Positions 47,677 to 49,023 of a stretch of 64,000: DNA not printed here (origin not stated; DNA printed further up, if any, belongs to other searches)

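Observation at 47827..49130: Horizontally acquired-looking beta-lactamase-family gene with a non-canonical nucleophile motif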

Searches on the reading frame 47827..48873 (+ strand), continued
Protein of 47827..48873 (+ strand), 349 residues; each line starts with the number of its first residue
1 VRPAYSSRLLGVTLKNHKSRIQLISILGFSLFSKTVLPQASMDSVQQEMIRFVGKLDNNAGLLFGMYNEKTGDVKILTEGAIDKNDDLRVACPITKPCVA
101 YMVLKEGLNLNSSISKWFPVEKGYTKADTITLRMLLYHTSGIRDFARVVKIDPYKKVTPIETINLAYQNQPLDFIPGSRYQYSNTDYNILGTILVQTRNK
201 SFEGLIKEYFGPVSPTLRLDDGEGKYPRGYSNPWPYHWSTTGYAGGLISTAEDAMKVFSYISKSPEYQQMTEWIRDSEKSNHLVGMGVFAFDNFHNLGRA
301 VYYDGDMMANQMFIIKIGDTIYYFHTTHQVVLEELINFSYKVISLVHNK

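Call 23: find_encoding_contigs(protein=P0031, flank=8000, max_places=4)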
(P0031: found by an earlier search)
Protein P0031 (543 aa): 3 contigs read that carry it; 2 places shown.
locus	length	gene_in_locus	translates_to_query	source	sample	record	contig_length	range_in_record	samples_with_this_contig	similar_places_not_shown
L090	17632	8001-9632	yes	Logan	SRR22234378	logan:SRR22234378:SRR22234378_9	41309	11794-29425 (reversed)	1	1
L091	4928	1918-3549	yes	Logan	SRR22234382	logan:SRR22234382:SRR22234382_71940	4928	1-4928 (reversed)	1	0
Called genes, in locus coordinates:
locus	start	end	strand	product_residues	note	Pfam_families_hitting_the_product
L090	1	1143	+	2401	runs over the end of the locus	PF14349:SprA_N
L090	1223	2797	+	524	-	PF00072:Response_reg, PF08665:PglZ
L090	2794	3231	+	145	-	PF02367:TsaE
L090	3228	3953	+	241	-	PF00814:TsaD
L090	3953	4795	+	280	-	PF17848:Zn_ribbon_ACC, PF01039:Carboxyl_trans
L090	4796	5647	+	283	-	PF02569:Pantoate_ligase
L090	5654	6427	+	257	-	PF00483:NTP_transferase, PF01128:IspD, PF12804:NTP_transf_3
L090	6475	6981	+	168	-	-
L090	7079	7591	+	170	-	PF13399:LytR_C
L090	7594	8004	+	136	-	PF02410:RsfS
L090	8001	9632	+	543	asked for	PF03485:Arg_tRNA_synt_N, PF00750:tRNA-synt_1d, PF01406:tRNA-synt_1e (faint), PF09334:tRNA-synt_1g (faint), PF05746:DALR_1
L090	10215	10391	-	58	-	-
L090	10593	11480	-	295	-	-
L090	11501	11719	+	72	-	-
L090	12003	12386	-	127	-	PF00072:Response_reg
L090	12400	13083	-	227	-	PF00535:Glycos_transf_2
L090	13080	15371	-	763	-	PF07494:Reg_prop (faint)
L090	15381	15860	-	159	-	PF00885:DMRL_synthase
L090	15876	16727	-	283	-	PF02811:PHP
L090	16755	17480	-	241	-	PF00027:cNMP_binding, PF13545:HTH_Crp_2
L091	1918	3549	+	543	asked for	PF03485:Arg_tRNA_synt_N, PF00750:tRNA-synt_1d, PF01406:tRNA-synt_1e (faint), PF09334:tRNA-synt_1g (faint), PF05746:DALR_1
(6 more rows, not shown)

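Call 33: search_solved_structures(query=A2, max_evalue=0.001, show_alignments=5)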
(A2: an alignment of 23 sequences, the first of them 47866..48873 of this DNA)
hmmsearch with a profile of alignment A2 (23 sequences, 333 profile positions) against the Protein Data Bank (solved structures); distinct sequences matched with E-value up to 0.001: 21.
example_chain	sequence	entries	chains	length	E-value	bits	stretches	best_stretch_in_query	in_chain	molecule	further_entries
4y7p_A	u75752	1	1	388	1.9e-18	69.8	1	80-276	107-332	Alkaline D-peptidase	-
9s7k_A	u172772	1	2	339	2.5e-16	62.8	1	78-189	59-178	D-alanyl-D-alanine carboxypeptidase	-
4gdn_A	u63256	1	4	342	1.2e-11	47.4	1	89-194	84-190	Protein flp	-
3wwx_A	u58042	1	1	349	7.3e-11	44.9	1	68-191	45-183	S12 family peptidase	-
2dns_A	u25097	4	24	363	1.3e-09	40.7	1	79-191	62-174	D-amino acid amidase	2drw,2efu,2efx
1sde_A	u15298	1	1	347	7.4e-09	38.3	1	62-206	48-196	D-alanyl-D-alanine carboxypeptidase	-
1cef_A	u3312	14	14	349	7.5e-09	38.3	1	62-206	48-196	D-ALANYL-D-ALANINE CARBOXYPEPTIDASE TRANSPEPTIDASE | D-ALANYL-D-ALANINE CARBOXYPEPTIDASE | D-alanyl-D-alanine carboxypeptidase precursor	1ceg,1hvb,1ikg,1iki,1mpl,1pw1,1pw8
3o3v_A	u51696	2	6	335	1.1e-08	37.7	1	110-196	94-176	beta-lactamase | ClbP peptidase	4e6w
4e6x_A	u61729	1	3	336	1.1e-08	37.7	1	110-196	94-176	ClbP peptidase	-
7v21_A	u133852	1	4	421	1.5e-08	37.3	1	85-197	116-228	Serine beta-lactamase-like protein LACTB, mitochondrial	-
7mde_A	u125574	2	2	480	2.1e-08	36.8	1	110-196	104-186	Beta-lactamase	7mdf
7mdc_A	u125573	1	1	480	2.1e-08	36.8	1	110-196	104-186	Beta-lactamase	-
7ul6_A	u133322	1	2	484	2.1e-08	36.8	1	110-196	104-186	Beta-lactamase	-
2qmi_A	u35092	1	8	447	2.4e-07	33.3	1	90-278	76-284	Pbp related beta-lactamase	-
7ulw_A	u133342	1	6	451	3.9e-07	32.6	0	151-197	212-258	Serine beta-lactamase-like protein LACTB, mitochondrial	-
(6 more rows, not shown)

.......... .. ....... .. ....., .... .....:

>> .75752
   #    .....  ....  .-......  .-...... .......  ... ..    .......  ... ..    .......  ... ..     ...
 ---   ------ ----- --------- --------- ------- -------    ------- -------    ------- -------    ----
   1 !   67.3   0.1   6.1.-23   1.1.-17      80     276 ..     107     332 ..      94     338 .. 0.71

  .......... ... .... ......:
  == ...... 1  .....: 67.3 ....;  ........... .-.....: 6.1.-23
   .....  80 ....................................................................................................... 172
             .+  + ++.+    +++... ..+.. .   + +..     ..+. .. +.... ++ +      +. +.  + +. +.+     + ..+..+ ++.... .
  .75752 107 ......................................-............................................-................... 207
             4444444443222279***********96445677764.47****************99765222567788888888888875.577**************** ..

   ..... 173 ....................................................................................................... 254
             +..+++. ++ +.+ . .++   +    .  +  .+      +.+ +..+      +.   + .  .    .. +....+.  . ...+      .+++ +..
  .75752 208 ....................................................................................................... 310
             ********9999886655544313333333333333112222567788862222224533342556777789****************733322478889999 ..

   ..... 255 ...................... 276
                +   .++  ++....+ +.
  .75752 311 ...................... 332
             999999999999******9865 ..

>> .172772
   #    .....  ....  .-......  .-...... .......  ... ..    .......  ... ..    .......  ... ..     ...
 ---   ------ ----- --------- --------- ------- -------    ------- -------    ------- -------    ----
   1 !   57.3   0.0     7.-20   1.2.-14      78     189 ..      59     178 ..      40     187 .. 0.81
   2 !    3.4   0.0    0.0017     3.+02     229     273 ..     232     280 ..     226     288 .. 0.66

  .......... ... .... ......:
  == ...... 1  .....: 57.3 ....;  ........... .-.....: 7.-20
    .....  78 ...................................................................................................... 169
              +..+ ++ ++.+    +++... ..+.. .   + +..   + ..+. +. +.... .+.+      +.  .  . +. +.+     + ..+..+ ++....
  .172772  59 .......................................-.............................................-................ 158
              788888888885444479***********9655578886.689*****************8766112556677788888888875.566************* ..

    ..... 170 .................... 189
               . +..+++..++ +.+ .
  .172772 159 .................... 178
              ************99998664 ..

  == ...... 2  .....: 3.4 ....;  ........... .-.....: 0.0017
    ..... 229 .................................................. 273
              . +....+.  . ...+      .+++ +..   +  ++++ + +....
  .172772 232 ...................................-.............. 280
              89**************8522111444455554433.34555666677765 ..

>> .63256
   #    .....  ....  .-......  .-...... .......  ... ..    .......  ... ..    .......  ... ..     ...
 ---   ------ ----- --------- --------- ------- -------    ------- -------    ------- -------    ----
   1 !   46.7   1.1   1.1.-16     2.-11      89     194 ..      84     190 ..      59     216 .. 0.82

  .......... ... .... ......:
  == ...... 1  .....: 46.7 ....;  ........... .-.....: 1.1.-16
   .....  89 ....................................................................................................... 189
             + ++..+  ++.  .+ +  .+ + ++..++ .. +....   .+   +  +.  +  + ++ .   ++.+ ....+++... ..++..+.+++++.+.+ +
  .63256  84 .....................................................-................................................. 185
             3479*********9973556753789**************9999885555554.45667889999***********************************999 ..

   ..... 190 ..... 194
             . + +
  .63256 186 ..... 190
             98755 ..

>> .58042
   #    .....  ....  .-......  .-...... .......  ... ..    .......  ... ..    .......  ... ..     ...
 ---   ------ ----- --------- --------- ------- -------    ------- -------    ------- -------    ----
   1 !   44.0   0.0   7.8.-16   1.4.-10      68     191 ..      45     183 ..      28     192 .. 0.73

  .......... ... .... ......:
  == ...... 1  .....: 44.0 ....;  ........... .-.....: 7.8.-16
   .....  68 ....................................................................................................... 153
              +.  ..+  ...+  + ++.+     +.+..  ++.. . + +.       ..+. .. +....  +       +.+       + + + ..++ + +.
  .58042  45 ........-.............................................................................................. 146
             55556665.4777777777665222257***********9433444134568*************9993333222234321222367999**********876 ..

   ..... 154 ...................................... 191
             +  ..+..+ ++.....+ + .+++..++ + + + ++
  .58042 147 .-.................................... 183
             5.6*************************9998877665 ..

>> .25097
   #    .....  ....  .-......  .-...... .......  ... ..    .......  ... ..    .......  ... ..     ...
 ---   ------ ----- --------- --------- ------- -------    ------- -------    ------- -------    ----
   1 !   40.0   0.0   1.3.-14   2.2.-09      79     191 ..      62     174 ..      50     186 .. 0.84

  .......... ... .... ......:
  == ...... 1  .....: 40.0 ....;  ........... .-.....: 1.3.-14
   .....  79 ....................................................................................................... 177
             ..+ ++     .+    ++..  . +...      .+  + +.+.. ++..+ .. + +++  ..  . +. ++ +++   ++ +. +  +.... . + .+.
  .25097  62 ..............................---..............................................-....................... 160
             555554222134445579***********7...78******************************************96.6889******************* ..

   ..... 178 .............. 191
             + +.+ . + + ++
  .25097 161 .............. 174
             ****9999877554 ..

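Call 36: search_protein_representatives(alignment_id=A2)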
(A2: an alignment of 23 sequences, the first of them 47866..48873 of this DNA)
Query: 23 sequences, 333 profile positions. Proteins with E-value up to 0.001 (for the whole library): 19494; up to 1e-10: 1150; up to 1e-30: 11. The best 150 are listed.
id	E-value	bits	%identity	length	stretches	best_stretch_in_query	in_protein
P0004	7.6e-184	626.7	-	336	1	5-332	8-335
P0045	1.9e-116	405.1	-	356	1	8-329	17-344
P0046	9.8e-91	320.6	-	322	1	9-331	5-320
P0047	1.3e-81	290.6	-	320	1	69-302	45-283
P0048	1.5e-70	254.3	-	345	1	21-331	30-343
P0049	1.2e-53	198.7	-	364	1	29-313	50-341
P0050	7.8e-47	176.3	-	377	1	13-329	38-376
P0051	1.2e-44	169.1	-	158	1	183-328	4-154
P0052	1.2e-43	165.8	-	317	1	53-328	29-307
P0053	1.2e-33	133.0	-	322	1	43-263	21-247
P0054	4.1e-33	131.2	-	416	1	44-327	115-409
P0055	1.3e-29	119.7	-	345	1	23-327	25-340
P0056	5.7e-28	114.3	-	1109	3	79-187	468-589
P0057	8.8e-28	113.7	-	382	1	20-322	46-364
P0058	2.6e-27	112.1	-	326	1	45-327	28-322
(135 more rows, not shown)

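Call 40: predict_structure(alignment_id=A2)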
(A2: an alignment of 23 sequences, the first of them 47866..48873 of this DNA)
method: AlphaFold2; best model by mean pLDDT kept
length: 336 residues; sequences in the alignment: 23
mean_pLDDT: 81.3   pTM: 0.83
mean pLDDT of the five models: 81.3, 81.2, 78.6, 77.9, 68.4
residues with pLDDT >= 90: 155; 70-90: 100; 50-70: 59; < 50: 22
segments of 3 or more residues with pLDDT < 50: 1-3, 14-21, 226-231
pLDDT, mean of each block of 10 residues (from residue 1): 51 48 71 94 84 94 94 78 90 96 94 89 71 61 76 78 53 83 93 95 86 76 48 81 95 95 86 90 88 74 94 87 92 75
secondary structure, 60 per line:
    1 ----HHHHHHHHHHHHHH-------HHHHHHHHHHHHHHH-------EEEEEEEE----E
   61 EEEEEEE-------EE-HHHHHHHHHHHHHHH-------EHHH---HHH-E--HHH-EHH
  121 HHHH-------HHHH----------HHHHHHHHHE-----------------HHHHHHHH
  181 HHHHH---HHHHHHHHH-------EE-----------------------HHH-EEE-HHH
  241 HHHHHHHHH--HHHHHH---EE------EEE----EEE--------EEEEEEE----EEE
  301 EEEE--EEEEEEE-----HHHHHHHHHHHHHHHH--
elements in order: H5-18 H26-40 E48-55 E60-67 H78-92 H119-124 H132-135 H146-154 H173-185 H189-197 E234-236 H238-249 H252-257 E269-271 E276-278 E287-293 E298-304 E307-313 H319-334
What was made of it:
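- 47866..48876 (+): Gene for a 336-aa secreted PF00144 / S12-like protein. Start is TTG. The first ~27 residues look like a signal peptide (K/H/K/R, then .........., then PQA|S). AF2 pLDDT 81.3, pTM 0.83 (call 40).
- On Pfam PF00144 (Beta-lactamase) / PBP-beta-lactamase fold: AF2 pTM 0.83 (call 40).
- AF2 confidence around residues 71-80 is moderate (block mean 78; call 40).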

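Call 45: fold_search(model_id=the predicted structure, library=pdb)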
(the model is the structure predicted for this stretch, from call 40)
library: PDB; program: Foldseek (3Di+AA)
matches with E <= 10: 1216; with E <= 0.001: 392
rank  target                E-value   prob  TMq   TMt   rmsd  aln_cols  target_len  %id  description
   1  9s7k_A                2.7e-17  1.00  0.70  0.70   5.1       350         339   22  INCYPRO crosslinked dimer of the D-stereospecific hydrolase dHy1 (released 2026-04-01)
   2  4y7p                  7.8e-16  1.00  0.69  0.68   5.8       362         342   22  Structure of alkaline D-peptidase from Bacillus cereus (released 2015-10-14)
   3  3wwx                  4.6e-15  1.00  0.69  0.68   5.0       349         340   19  Crystal structure of D-stereospecific amidohydrolase from Streptomyces sp. 82F2 (released 2015-07-08)
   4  2drw_E                6.2e-15  1.00  0.72  0.71   4.9       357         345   17  The crystal structutre of D-amino acid amidase from Ochrobactrum anthropi SV3 (released 2006-07-04)
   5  1hvb                  1.3e-14  1.00  0.69  0.67   4.7       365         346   17  CRYSTAL STRUCTURE OF STREPTOMYCES R61 DD-PEPTIDASE COMPLEXED WITH A NOVEL CEPHALOSPORIN ANALOG OF CELL WALL PEPTIDOGLYCA (released 2001-02-07)
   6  1ikg                  1.7e-14  1.00  0.70  0.68   4.0       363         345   18  MICHAELIS COMPLEX OF STREPTOMYCES R61 DD-PEPTIDASE WITH A SPECIFIC PEPTIDOGLYCAN SUBSTRATE FRAGMENT (released 2002-09-11)
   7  2efu_E                2.4e-14  1.00  0.73  0.72   3.7       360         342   17  The crystal structure of D-amino acid amidase from Ochrobactrum anthropi SV3 complexed with L-phenylalanine (released 2007-03-06)
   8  2efu_F                3.3e-14  1.00  0.71  0.72   4.2       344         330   18  The crystal structure of D-amino acid amidase from Ochrobactrum anthropi SV3 complexed with L-phenylalanine (released 2007-03-06)
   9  2drw_F                3.5e-14  1.00  0.71  0.73   4.1       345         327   17  The crystal structutre of D-amino acid amidase from Ochrobactrum anthropi SV3 (released 2006-07-04)
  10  2dns_C                7.1e-14  1.00  0.73  0.68   5.8       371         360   16  The crystal structure of D-amino acid amidase from Ochrobactrum anthropi SV3 complexed with D-Phenylalanine (released 2006-05-09)
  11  2drw_D                1.2e-13  1.00  0.72  0.70   5.0       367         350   17  The crystal structutre of D-amino acid amidase from Ochrobactrum anthropi SV3 (released 2006-07-04)
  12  2efu_C                1.3e-13  1.00  0.72  0.67   5.7       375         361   16  The crystal structure of D-amino acid amidase from Ochrobactrum anthropi SV3 complexed with L-phenylalanine (released 2007-03-06)
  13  2dns_A                1.7e-13  1.00  0.72  0.67   5.6       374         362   16  The crystal structure of D-amino acid amidase from Ochrobactrum anthropi SV3 complexed with D-Phenylalanine (released 2006-05-09)
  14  2efu_B                2.2e-13  1.00  0.74  0.70   3.6       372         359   17  The crystal structure of D-amino acid amidase from Ochrobactrum anthropi SV3 complexed with L-phenylalanine (released 2007-03-06)
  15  2dns_D                2.6e-13  1.00  0.74  0.70   3.8       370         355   17  The crystal structure of D-amino acid amidase from Ochrobactrum anthropi SV3 complexed with D-Phenylalanine (released 2006-05-09)
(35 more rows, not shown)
